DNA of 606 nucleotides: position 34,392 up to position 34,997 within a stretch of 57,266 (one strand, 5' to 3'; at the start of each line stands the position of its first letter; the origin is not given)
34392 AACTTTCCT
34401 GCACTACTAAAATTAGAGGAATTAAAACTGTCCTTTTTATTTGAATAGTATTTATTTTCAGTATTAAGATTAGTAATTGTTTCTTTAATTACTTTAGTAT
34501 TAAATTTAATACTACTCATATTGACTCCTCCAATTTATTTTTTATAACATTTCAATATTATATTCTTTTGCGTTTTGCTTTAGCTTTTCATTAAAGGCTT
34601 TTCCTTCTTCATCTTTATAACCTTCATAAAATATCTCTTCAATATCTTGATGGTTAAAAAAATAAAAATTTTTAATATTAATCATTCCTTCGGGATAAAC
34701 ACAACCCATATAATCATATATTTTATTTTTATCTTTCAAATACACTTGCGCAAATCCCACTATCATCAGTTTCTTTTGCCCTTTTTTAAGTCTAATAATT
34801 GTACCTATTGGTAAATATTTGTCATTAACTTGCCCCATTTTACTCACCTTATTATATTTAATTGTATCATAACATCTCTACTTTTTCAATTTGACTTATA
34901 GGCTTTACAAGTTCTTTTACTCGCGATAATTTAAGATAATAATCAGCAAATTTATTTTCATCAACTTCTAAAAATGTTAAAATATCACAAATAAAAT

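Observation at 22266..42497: T7SSb-like locus with EssC and EsaB but no recognisable EssA, EssB or EsaA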

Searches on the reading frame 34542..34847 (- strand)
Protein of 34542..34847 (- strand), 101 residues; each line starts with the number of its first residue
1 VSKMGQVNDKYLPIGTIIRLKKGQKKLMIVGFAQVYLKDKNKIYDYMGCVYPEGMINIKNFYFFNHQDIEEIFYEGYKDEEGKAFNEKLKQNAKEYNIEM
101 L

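Call 5: search_protein_families(library=pfam, max_evalue=0.1, proteins=[window:34542-34847:-])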
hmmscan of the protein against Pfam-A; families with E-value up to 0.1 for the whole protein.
window:34542-34847:- (101 aa): 2 families
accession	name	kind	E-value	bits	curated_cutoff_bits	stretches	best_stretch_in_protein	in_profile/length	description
PF13780.11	DUF4176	-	3.5e-27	94.7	25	1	11-85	1-74/74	Domain of unknown function (DUF4176)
PF13953.12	PapC_C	-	0.041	14.1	27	1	8-39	8-39/66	PapC C-terminal domain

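Call 57: search_protein_families(library=ncbifam, max_evalue=1, proteins=[window:34542-34847:-])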
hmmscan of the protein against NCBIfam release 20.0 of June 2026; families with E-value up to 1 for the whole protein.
window:34542-34847:- (101 aa): 0 families
